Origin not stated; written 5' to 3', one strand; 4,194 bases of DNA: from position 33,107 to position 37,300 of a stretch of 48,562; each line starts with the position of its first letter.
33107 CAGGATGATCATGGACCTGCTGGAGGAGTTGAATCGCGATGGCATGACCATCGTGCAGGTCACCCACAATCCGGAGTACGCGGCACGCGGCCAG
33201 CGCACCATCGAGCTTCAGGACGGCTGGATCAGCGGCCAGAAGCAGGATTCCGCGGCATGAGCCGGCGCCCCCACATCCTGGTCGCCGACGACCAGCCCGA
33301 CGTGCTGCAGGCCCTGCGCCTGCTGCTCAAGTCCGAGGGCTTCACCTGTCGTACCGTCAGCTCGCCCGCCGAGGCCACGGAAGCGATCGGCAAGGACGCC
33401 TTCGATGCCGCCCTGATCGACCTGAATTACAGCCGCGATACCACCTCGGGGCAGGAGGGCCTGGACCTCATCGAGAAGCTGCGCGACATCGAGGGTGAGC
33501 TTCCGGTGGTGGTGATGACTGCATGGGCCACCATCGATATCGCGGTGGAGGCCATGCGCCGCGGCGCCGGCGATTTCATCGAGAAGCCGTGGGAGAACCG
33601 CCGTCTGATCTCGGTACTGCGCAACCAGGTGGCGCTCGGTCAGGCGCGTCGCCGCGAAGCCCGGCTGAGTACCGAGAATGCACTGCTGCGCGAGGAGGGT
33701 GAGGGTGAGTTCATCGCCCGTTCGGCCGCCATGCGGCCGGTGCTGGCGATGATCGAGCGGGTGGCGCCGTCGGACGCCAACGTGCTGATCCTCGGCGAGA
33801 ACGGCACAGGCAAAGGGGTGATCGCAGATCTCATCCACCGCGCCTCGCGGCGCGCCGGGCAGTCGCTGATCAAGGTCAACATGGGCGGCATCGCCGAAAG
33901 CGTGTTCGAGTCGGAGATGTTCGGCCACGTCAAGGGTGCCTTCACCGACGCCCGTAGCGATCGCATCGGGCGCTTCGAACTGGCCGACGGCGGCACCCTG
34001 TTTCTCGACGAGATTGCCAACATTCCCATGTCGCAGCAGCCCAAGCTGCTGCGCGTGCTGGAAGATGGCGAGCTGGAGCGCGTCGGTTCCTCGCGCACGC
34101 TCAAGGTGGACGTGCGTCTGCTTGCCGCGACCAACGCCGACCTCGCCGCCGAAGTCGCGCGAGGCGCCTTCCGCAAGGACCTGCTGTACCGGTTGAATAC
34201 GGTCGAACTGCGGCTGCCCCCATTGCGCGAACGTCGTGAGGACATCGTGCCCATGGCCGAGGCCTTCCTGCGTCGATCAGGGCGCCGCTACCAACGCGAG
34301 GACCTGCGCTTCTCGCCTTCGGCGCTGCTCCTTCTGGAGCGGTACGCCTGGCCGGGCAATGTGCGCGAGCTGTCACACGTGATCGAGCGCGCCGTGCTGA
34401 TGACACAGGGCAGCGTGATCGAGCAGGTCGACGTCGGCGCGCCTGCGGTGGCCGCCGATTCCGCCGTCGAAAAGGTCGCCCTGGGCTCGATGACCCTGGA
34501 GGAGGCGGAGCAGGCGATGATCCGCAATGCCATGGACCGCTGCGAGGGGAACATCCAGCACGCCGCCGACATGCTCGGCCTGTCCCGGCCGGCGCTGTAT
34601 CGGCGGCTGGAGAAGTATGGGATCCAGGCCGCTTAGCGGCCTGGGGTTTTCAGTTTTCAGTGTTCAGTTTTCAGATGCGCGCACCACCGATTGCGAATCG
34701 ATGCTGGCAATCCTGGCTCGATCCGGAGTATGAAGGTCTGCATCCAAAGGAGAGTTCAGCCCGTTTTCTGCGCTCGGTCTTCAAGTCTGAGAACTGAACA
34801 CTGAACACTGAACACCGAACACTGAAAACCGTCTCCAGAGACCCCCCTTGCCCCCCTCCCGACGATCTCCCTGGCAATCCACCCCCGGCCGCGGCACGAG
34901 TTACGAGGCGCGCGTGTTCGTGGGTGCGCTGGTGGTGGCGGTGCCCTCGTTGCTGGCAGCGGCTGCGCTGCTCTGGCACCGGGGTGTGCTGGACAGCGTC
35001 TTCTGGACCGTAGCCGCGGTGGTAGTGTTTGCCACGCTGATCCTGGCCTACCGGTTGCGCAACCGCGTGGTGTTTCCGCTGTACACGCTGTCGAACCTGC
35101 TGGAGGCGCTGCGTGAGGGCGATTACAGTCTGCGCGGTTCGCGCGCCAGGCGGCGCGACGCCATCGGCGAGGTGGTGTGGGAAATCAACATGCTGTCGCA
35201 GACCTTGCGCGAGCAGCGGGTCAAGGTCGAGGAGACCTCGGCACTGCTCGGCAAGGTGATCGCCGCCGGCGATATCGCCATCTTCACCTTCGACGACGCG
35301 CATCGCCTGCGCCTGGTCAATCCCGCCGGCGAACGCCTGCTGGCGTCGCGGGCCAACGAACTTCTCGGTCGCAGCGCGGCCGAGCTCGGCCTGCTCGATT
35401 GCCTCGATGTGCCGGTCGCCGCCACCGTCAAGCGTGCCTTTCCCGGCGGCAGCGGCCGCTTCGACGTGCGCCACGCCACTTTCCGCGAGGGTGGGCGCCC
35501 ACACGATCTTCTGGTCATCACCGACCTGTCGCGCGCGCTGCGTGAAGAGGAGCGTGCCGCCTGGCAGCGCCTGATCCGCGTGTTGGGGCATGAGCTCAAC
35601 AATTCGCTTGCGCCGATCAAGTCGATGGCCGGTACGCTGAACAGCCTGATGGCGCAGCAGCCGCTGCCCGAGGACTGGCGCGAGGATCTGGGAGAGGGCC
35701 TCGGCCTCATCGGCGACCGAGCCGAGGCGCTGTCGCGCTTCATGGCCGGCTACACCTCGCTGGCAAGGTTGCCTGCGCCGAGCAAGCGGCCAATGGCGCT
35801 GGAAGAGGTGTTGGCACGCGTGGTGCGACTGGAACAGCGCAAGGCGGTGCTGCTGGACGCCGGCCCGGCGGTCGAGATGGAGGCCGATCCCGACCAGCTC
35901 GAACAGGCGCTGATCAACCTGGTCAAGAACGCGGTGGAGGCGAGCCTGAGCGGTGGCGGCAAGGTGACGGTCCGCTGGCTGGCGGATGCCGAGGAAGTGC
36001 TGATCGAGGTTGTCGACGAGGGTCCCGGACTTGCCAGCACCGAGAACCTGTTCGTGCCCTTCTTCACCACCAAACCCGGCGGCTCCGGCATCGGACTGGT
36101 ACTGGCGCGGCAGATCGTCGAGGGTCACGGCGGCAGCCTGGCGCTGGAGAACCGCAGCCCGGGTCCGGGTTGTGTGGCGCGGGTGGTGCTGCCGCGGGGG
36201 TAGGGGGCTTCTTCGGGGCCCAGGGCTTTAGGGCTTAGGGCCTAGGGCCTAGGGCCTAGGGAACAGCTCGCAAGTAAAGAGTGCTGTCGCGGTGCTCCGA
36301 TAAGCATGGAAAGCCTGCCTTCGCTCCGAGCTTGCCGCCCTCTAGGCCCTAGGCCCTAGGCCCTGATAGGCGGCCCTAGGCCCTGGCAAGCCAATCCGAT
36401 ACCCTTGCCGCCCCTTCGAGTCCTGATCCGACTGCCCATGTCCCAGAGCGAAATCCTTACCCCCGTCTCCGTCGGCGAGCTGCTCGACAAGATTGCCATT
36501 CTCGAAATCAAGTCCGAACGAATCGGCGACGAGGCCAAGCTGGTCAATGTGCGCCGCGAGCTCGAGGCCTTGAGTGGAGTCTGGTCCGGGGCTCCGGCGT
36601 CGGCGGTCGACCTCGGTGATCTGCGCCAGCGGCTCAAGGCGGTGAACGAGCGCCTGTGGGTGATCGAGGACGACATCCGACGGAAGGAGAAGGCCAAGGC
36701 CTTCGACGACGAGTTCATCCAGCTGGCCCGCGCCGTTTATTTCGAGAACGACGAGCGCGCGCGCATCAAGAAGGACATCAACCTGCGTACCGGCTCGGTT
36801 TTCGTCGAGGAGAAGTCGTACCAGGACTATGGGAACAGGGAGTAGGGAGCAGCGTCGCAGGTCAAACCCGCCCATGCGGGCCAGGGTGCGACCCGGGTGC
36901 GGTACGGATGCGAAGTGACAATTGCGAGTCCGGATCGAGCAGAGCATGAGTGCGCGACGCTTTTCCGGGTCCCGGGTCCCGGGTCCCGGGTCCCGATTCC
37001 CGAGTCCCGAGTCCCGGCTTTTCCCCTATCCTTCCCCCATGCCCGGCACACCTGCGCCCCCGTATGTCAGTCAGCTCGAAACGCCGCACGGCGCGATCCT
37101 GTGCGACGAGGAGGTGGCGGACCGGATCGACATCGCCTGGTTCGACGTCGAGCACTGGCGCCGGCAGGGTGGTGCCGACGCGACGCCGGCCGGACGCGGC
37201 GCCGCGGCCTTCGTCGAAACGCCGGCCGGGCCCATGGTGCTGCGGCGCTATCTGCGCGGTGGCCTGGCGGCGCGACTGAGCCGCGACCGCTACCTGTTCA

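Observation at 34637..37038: Family of 'heptamer-array hairpin' elements filling three consecutive intergenic gaps, with copy-specific 7-mers but conserved period, inverted symmetry and core blocks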

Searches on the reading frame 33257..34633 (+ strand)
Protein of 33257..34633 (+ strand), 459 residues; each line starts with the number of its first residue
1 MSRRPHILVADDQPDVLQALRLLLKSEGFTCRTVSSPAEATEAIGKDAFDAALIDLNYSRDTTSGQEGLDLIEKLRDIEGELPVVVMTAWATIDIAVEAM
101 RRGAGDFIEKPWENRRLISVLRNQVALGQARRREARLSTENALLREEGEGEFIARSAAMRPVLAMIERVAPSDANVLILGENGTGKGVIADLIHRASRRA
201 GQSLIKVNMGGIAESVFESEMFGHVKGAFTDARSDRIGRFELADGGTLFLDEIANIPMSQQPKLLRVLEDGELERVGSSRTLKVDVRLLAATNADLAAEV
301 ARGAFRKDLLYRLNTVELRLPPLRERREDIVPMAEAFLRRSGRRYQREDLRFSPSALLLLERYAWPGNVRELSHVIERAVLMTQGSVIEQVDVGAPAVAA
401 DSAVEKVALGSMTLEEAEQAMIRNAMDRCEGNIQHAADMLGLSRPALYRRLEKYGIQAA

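Call 12: search_protein_families(library=pfam, proteins=[window:33257-34633:+])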
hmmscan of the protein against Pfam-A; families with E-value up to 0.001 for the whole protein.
window:33257-34633:+ (459 aa): 11 families
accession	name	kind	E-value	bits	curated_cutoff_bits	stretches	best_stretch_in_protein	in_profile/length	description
PF00158.32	Sigma54_activat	-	3.5e-64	215.9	20.2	1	153-318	2-167/168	Sigma-54 interaction domain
PF25601.1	AAA_lid_14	-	6.7e-22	77.6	27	1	324-394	1-71/87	AAA+ ATPase lid domain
PF00072.30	Response_reg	-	1.1e-21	77.5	30.2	1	7-121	1-110/111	Response regulator receiver domain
PF14532.12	Sigma54_activ_2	-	7.1e-18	65.6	25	1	154-323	2-138/138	Sigma-54 interaction domain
PF02954.25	HTH_8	-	9.3e-16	57.7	22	1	413-454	1-42/42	Bacterial regulatory protein, Fis family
PF07728.20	AAA_5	-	2.5e-06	28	22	1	175-293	1-122/139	AAA domain (dynein-related subfamily)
PF00004.35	AAA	-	3.1e-06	28.1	21.2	1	176-294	1-110/131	ATPase family associated with various cellular activities (AAA)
PF01078.27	Mg_chelatase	-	0.00026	20.9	20.3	0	236-294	98-158/207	Magnesium chelatase, subunit ChlI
PF13191.12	AAA_16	-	0.00055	20.9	32.6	0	151-201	1-52/167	AAA ATPase domain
PF00493.29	MCM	-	0.0007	19.2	23.3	0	172-294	56-173/224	MCM P-loop domain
PF07724.20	AAA_2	-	0.0009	19.7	27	0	174-286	4-116/166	AAA domain (Cdc48 subfamily)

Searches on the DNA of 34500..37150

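Call 6: search_rna_families(source=window, start=34500, end=37150, threshold=evalue, max_evalue=10, show_alignments=3)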
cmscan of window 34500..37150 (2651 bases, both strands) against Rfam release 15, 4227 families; matches with E-value up to 10: 8.
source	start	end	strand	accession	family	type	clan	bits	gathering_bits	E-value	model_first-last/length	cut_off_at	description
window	36873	36999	+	RF01757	sbcD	Gene; sRNA;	-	25.4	40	0.03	1-155/155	no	sbcD RNA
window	36250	36374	-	RF02794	Pab19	Gene; snRNA; snoRNA; HACA-box;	-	18.8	55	6.7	1-102/102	no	Pab19 RNA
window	36350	36404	-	RF03417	mir-343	Gene; miRNA;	-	18.7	70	1.3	1-70/70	no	mir-343 microRNA precursor family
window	35932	36071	+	RF00647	MIR164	Gene; miRNA;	-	18.6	64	2.1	1-68/68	no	MIR164 microRNA precursor family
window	36229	36273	-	RF00052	lin-4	Gene; miRNA;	-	17.7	40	4.1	1-80/80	no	lin-4 microRNA precursor family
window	35437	35478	-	RF03006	M23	Gene; sRNA;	-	17.7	41.2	5.3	1-53/53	no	M23 RNA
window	35702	35761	+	RF02940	COG3860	Cis-reg;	-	13.3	42.5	9.7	1-54/54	no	COG3860 RNA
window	34893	34920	+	RF02087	Yar_3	Gene; lncRNA;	-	12.1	50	7.5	1-67/67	no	Yellow-achaete intergenic RNA conserved region 3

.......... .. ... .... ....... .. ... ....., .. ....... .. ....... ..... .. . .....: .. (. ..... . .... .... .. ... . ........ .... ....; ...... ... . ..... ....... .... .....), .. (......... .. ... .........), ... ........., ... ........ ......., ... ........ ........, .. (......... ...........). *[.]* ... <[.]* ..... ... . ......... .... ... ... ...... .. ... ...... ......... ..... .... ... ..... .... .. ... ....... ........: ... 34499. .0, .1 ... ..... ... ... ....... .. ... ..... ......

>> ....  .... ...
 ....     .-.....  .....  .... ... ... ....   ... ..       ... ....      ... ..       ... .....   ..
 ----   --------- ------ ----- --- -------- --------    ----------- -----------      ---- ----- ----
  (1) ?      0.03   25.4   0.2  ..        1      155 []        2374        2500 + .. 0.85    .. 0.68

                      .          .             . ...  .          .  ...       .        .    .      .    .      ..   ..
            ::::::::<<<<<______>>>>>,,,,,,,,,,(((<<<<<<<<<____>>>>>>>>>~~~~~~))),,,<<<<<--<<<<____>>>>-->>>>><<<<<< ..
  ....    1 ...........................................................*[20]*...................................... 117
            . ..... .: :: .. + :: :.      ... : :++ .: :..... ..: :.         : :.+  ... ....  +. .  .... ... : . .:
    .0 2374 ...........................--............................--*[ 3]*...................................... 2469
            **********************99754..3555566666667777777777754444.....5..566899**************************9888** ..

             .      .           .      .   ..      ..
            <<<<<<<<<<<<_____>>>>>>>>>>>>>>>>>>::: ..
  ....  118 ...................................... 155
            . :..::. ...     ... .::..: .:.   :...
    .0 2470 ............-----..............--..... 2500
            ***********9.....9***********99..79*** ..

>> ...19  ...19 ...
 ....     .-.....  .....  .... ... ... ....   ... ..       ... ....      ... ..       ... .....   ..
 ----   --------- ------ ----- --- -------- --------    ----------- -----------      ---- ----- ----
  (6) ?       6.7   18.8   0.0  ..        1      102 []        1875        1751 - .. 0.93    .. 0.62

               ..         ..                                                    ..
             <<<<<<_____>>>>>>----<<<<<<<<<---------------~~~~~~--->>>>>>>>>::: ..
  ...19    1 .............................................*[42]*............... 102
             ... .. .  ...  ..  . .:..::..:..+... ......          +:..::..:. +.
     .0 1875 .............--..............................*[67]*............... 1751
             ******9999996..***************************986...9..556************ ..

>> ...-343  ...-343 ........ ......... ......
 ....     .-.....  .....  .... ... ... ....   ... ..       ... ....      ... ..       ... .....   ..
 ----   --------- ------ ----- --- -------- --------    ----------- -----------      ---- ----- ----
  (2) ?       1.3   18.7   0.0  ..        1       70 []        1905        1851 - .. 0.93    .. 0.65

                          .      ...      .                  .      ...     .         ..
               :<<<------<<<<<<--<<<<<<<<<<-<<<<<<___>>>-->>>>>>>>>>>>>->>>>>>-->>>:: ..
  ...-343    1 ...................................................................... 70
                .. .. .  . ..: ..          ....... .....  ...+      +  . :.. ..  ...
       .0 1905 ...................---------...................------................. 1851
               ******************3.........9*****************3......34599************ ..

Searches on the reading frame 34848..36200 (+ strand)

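Call 12: search_protein_families(library=pfam, proteins=[window:34848-36200:+])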
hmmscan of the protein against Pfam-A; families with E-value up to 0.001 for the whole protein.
window:34848-36200:+ (451 aa): 4 families
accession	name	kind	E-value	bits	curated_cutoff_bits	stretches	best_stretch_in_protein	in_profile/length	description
PF02518.31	HATPase_c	-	3.2e-19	69.9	26.4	1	347-450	2-109/111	Histidine kinase-, DNA gyrase B-, and HSP90-like ATPase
PF08448.16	PAS_4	-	0.00012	22.7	23.1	1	144-219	7-81/110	PAS fold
PF13581.12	HATPase_c_2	-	0.00014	22.3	27.4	1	349-425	30-110/127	Histidine kinase-like ATPase domain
PF00512.31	HisKA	-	0.00018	21.9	26.9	0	239-281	2-40/66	His Kinase A (phospho-acceptor) domain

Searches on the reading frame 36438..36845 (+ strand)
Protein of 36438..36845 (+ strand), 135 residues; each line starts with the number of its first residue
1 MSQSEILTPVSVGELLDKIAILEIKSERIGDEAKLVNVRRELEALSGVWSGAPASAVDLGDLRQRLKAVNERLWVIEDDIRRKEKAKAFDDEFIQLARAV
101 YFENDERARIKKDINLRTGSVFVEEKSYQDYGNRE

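Call 11: find_encoding_contigs(protein=window:36438-36845:+, flank=10000, max_places=6)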
Protein window:36438-36845:+ (135 aa): no gene with exactly this product is on record in the collection.

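Call 12: search_protein_families(library=pfam, proteins=[window:36438-36842:+])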
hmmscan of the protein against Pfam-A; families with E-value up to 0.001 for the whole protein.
window:36438-36842:+ (135 aa): 1 family
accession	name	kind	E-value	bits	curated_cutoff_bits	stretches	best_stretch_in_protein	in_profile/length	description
PF19662.4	DUF6165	-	6.5e-10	39.3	27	1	10-129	5-116/134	Family of unknown function (DUF6165)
